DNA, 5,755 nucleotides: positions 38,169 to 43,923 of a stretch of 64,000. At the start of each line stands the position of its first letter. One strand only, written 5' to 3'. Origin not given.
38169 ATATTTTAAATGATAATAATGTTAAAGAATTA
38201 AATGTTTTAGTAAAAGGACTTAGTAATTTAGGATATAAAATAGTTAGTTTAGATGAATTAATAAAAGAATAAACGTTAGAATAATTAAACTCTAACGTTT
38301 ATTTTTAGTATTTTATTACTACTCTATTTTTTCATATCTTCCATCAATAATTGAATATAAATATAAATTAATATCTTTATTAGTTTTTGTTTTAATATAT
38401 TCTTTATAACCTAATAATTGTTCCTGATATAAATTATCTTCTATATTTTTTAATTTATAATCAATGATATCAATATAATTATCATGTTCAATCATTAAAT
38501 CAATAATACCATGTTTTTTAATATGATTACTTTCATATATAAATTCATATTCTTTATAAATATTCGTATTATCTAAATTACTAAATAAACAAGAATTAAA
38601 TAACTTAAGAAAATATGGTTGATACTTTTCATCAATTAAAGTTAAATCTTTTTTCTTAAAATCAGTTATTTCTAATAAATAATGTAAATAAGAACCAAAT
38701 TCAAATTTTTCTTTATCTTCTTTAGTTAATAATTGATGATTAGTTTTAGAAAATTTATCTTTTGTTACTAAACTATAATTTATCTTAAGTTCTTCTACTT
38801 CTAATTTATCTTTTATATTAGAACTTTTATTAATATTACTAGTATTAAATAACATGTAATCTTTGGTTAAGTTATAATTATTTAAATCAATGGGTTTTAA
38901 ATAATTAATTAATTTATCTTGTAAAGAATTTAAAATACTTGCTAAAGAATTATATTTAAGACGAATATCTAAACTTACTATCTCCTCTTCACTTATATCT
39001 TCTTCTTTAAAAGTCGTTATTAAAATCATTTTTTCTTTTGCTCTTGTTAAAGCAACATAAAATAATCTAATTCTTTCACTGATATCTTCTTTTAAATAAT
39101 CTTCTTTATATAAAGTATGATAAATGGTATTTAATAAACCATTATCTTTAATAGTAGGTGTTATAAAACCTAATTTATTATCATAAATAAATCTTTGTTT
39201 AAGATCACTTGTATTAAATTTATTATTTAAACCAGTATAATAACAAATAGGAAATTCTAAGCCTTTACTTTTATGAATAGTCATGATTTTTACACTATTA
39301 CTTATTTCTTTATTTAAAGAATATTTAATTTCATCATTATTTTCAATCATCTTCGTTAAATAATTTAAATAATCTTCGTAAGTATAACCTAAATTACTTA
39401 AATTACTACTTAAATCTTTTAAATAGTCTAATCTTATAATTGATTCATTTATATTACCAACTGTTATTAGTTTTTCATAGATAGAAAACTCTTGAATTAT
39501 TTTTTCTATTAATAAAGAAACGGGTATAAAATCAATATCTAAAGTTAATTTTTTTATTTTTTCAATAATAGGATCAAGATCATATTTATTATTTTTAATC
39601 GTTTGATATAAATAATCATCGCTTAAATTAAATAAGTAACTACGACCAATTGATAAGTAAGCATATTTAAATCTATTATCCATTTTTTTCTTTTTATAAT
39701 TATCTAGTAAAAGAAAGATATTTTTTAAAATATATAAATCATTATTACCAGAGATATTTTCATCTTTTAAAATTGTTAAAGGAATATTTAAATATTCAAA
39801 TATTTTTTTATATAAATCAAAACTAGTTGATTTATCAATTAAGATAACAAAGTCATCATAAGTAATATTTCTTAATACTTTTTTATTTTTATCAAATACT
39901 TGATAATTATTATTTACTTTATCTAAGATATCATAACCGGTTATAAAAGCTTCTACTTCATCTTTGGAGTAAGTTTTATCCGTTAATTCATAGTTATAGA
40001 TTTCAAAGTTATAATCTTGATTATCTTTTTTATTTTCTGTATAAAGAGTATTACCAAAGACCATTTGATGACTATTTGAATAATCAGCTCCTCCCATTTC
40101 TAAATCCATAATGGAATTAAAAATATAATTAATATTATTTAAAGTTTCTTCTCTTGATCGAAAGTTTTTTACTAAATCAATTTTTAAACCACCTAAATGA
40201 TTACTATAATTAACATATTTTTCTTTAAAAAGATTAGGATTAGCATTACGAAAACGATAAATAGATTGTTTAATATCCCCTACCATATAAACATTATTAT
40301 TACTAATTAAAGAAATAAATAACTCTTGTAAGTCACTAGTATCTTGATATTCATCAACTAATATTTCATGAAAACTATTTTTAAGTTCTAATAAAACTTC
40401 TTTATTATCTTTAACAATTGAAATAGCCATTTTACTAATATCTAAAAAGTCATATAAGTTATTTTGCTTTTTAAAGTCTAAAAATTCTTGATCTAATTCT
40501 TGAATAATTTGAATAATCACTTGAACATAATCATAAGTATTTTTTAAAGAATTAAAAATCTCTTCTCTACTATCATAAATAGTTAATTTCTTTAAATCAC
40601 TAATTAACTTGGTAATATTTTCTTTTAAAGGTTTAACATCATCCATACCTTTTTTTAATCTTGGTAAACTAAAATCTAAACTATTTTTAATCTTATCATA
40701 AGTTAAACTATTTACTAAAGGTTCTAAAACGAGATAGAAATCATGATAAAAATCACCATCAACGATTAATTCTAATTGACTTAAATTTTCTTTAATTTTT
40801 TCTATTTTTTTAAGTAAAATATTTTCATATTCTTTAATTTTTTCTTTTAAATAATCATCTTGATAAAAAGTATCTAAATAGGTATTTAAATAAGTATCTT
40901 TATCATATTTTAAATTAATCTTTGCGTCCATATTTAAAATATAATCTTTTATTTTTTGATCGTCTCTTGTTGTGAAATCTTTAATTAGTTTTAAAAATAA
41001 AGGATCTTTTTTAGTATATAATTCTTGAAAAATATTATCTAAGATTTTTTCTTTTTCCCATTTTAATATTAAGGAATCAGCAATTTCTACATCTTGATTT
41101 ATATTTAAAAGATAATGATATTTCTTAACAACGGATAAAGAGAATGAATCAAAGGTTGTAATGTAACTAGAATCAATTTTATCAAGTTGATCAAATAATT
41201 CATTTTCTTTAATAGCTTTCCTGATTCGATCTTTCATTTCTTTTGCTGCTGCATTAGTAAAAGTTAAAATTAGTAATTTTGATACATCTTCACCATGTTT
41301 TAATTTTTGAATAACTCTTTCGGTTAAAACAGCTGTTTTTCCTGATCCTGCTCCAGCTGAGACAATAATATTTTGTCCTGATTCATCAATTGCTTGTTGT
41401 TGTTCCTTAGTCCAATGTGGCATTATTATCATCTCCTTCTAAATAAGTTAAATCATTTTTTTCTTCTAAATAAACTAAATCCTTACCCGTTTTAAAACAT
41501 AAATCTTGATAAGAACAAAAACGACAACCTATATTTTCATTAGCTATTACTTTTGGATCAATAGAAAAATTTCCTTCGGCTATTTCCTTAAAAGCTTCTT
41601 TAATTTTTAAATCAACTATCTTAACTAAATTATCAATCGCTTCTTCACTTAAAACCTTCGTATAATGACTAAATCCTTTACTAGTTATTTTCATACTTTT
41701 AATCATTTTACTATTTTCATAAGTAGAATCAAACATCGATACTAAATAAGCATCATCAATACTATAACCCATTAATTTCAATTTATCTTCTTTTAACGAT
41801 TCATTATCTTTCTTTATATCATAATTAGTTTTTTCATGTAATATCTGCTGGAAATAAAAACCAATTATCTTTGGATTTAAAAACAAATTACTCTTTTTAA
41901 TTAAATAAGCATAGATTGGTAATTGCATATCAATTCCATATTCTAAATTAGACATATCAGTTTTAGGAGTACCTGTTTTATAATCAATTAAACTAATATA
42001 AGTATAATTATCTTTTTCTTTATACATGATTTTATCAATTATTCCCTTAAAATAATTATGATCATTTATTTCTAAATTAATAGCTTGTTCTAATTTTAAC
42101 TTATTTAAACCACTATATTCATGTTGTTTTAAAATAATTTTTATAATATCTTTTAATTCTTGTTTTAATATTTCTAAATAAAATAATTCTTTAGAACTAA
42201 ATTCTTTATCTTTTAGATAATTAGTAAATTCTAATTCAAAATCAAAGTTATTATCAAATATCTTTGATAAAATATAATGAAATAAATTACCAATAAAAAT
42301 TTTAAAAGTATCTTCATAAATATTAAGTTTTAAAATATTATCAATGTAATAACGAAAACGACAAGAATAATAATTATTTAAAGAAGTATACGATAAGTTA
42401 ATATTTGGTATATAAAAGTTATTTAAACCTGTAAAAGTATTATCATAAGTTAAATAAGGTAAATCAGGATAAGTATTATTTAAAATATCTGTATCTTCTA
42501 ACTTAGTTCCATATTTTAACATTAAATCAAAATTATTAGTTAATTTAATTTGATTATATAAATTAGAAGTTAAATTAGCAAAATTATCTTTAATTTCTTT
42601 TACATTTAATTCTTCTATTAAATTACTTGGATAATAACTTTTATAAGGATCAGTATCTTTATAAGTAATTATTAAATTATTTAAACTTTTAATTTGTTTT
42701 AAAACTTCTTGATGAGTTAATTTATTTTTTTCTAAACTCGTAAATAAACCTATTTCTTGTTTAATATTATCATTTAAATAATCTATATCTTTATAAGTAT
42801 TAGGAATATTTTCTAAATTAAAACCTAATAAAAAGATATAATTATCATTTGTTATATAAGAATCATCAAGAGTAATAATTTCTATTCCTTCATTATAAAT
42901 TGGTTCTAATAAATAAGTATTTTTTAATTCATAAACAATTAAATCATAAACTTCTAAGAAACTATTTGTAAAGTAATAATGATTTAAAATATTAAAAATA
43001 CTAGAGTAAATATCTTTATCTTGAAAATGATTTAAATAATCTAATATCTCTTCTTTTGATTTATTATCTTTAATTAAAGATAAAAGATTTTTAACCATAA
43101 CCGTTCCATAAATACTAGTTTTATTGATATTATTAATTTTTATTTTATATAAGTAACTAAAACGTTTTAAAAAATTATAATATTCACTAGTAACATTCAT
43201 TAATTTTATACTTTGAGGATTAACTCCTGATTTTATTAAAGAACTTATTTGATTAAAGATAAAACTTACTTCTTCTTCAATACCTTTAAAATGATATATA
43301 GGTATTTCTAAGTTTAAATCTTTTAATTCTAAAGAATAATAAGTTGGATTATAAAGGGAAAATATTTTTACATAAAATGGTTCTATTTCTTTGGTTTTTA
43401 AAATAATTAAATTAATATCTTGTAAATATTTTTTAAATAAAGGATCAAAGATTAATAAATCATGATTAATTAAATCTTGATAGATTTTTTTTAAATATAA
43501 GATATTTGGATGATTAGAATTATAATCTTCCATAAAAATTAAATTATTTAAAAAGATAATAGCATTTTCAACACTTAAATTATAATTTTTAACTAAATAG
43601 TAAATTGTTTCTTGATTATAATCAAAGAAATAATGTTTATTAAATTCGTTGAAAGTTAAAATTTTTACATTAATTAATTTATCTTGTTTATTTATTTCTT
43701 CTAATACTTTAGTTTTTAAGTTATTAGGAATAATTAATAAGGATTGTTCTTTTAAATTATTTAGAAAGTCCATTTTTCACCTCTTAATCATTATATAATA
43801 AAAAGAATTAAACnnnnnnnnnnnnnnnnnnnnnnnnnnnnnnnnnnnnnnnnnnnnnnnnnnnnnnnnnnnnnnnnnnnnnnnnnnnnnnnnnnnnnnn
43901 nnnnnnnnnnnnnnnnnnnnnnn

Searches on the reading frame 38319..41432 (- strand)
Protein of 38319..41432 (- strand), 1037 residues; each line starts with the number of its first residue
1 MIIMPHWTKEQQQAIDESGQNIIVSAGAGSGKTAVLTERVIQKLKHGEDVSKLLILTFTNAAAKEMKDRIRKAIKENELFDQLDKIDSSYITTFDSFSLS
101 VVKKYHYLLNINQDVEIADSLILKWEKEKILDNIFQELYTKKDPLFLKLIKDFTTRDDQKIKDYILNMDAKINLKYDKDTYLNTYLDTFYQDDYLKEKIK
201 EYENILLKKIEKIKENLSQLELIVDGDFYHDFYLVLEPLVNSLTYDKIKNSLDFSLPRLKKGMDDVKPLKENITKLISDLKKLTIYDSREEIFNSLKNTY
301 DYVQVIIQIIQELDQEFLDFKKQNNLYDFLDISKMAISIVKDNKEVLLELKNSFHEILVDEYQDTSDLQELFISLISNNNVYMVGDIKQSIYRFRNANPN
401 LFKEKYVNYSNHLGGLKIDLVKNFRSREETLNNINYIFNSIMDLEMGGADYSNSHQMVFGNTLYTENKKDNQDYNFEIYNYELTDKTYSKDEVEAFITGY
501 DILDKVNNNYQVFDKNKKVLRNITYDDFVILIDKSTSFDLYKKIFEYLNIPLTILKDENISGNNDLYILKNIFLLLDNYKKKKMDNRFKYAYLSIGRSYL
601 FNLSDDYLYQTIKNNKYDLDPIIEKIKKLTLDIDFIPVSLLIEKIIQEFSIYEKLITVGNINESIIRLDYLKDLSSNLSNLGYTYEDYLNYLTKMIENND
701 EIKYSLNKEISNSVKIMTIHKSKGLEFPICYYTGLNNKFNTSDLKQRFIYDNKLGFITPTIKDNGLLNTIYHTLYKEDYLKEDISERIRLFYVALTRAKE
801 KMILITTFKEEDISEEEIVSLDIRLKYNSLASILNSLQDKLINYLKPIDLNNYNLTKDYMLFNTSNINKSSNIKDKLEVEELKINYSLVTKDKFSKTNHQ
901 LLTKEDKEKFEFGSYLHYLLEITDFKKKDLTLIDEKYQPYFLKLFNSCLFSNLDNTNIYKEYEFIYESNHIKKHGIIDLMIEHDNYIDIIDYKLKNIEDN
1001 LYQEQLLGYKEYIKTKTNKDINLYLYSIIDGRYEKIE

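Call 59: search_protein_families(library=pfam, proteins=[window:38319-41432:-], max_evalue=0.00001)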
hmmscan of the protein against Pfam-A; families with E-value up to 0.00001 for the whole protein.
window:38319-41432:- (1037 aa): 6 families
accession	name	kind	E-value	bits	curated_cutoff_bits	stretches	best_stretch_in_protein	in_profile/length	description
PF00580.27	UvrD-helicase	-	5.4e-52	177.6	23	1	7-406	1-267/271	UvrD/REP helicase N-terminal domain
PF13361.12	UvrD_C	-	6.3e-17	62.5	25.6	1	418-807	1-348/350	UvrD-like helicase C-terminal domain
PF13245.12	AAA_19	-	4.6e-16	59.6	25.1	1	11-395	1-134/134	AAA domain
PF13538.12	UvrD_C_2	-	1.4e-08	34.9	27.4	0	779-805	25-52/52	UvrD-like helicase C-terminal domain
PF00270.35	DEAD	-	4.4e-07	30.2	26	1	8-76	1-71/167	DEAD/DEAH box helicase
PF01443.25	Viral_helicase1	-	7.5e-07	29.6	21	0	312-404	17-114/228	Viral superfamily 1 RNA helicase core domain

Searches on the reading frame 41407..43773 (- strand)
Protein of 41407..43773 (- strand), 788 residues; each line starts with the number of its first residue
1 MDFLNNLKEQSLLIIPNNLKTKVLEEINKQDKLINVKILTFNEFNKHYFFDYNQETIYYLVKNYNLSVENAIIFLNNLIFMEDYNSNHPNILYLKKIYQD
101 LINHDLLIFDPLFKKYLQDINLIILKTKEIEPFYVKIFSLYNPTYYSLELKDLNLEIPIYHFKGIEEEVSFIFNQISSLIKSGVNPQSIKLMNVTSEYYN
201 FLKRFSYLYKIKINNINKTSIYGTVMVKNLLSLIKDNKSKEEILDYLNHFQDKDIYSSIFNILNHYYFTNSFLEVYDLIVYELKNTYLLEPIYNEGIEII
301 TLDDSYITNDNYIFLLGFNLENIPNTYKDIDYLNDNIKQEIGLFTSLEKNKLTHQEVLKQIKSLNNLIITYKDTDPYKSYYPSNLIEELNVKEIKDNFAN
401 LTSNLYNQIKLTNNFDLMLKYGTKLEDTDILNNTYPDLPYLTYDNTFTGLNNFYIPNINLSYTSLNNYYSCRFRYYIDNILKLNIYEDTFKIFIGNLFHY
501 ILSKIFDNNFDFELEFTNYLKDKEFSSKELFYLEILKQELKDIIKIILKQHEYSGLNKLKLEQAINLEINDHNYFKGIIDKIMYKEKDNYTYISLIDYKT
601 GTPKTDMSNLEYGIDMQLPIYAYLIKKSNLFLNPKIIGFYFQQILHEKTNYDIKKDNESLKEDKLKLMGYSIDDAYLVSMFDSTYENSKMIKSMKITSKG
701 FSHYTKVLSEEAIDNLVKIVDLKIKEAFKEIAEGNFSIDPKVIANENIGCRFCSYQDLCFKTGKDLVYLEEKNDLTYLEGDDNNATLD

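Call 59: search_protein_families(library=pfam, proteins=[window:41407-43773:-], max_evalue=0.00001)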
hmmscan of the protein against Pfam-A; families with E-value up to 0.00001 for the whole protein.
window:41407-43773:- (788 aa): 1 family
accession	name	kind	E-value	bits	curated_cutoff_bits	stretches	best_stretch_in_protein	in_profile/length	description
PF12705.13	PDDEXK_1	-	2.3e-23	83.9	22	1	460-759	2-246/247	PD-(D/E)XK nuclease superfamily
